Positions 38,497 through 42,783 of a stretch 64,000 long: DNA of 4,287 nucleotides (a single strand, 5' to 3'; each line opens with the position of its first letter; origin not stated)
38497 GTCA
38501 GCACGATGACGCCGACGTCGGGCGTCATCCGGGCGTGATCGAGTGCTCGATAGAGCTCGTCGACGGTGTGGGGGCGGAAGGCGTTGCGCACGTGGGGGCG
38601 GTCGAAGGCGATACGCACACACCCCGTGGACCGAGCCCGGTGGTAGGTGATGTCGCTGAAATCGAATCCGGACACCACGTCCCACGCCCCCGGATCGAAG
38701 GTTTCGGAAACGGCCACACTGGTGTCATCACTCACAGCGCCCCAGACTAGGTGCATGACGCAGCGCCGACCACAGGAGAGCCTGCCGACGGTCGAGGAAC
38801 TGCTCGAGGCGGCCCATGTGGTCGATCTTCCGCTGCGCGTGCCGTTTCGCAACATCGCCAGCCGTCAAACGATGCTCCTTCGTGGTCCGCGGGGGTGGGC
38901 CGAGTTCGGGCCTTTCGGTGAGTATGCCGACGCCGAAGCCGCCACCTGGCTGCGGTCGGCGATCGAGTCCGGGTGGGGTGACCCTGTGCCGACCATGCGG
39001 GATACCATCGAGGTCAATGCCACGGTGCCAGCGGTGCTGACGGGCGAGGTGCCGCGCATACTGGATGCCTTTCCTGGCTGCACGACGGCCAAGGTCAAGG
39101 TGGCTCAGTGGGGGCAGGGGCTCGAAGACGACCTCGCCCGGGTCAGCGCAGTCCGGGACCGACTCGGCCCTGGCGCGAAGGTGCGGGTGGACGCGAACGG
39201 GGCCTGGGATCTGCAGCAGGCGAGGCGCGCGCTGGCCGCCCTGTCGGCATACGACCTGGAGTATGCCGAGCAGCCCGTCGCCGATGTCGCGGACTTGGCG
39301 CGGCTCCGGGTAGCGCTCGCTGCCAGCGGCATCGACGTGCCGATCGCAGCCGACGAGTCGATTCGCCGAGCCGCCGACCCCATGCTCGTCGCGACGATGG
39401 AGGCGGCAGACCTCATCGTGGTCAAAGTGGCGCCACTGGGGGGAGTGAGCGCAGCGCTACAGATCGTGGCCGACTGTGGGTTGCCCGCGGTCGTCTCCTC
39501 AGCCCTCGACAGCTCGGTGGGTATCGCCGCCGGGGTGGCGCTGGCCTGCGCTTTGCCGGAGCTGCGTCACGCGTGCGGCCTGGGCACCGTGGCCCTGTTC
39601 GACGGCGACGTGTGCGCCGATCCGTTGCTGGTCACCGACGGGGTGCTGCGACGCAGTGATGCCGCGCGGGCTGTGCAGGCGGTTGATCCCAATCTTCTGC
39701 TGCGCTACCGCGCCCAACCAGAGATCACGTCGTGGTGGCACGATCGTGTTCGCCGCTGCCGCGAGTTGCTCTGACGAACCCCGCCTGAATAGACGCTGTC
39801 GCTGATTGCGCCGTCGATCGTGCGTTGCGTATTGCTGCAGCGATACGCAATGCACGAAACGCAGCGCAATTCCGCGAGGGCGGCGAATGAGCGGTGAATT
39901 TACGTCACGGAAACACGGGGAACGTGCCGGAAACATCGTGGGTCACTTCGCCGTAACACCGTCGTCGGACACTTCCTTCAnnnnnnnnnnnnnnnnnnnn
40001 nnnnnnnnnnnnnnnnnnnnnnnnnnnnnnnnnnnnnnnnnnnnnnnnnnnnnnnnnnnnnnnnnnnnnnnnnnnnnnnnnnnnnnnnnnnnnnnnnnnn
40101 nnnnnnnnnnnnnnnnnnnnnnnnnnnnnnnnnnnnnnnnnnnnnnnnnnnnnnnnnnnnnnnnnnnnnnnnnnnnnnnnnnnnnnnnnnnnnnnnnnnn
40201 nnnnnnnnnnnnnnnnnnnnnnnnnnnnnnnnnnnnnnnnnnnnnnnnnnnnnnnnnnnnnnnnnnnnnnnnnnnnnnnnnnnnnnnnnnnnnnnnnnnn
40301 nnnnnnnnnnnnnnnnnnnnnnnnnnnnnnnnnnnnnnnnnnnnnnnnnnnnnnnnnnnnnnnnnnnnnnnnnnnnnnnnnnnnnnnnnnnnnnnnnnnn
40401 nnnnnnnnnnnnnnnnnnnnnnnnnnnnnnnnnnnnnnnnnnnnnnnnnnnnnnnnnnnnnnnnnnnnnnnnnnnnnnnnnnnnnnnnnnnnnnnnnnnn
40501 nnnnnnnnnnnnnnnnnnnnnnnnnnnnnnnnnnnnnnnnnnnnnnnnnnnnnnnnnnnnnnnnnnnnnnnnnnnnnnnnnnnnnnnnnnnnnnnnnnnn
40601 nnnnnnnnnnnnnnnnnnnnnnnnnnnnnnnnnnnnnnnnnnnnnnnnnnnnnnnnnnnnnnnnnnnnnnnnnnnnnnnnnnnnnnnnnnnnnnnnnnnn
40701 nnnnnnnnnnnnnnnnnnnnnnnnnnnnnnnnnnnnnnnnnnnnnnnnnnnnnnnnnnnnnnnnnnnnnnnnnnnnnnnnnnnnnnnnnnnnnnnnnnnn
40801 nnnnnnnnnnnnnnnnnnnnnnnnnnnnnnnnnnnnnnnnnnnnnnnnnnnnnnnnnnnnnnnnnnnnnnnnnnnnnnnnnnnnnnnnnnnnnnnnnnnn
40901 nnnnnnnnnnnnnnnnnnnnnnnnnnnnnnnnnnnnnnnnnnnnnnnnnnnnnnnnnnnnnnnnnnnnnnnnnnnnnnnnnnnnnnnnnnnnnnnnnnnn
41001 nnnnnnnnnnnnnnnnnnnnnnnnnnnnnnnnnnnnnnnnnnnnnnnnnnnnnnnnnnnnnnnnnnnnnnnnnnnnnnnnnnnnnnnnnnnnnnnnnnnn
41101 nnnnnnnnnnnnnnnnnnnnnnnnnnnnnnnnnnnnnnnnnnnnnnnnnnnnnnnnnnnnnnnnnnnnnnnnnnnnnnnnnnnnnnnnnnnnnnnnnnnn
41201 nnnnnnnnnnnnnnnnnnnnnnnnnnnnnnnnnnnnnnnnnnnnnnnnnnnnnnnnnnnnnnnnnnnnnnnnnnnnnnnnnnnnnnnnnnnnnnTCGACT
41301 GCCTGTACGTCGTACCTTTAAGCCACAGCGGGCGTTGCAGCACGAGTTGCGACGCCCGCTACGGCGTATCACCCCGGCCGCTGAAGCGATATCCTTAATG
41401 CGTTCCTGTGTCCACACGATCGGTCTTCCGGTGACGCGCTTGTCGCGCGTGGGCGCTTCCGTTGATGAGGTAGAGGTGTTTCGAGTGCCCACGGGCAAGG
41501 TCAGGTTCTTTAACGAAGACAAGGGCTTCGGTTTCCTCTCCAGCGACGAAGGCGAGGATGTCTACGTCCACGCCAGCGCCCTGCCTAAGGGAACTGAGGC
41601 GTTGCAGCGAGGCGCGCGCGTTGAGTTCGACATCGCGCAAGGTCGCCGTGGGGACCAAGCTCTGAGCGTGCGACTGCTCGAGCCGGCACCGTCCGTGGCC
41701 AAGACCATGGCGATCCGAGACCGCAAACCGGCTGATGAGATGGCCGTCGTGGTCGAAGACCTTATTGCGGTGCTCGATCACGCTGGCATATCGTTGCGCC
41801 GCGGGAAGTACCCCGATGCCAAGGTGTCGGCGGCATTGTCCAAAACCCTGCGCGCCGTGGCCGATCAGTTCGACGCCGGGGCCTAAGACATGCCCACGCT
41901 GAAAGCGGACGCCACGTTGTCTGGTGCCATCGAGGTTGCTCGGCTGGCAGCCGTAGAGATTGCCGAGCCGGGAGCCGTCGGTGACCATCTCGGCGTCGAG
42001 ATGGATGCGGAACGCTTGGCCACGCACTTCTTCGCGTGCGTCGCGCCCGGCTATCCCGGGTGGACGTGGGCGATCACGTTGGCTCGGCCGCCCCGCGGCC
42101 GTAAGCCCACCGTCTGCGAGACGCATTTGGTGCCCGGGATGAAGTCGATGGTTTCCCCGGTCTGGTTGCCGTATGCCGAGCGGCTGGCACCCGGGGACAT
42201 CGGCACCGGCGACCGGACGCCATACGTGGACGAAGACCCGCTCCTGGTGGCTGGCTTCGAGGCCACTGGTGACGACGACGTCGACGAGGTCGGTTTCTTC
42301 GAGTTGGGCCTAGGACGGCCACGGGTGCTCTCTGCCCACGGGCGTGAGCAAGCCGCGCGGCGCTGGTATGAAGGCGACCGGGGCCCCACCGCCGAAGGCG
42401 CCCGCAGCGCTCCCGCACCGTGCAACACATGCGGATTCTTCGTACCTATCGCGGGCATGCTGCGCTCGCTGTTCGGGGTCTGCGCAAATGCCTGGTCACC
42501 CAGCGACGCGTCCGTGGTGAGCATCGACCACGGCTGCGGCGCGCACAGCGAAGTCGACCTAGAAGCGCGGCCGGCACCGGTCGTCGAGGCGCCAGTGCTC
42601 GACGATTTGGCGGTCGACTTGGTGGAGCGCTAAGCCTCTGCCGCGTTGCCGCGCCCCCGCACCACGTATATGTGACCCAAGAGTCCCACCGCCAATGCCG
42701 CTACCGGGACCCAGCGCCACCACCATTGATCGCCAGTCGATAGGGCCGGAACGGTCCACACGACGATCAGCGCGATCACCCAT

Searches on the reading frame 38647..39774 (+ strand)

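Call 78: search_protein_families(library=pfam, proteins=[window:38647-39774:+], max_evalue=0.000001)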
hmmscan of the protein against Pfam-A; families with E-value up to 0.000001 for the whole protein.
window:38647-39774:+ (375 aa): 2 families
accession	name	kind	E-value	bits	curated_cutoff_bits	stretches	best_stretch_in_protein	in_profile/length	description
PF13378.12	MR_MLE_C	-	2.3e-36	126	29.4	1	144-338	14-207/219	Enolase C-terminal domain-like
PF18374.6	Enolase_like_N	-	1.8e-22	78.9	25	1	58-108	1-51/52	Enolase N-terminal domain-like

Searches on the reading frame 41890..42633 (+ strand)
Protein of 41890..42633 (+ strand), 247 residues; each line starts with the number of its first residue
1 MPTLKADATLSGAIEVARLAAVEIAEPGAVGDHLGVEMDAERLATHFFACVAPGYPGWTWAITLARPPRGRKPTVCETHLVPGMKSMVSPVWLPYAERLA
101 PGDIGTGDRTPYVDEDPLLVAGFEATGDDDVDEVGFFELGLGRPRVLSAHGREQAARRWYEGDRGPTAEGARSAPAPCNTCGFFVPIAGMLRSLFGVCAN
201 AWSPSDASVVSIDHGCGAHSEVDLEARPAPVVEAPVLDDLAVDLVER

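Call 78: search_protein_families(library=pfam, proteins=[window:41890-42633:+], max_evalue=0.000001)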
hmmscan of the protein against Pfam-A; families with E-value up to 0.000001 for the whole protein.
window:41890-42633:+ (247 aa): 1 family
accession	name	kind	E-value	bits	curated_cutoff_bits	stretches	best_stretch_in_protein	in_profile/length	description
PF11228.13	DUF3027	-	2.5e-76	256.4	25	1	31-222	1-192/193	Protein of unknown function (DUF3027)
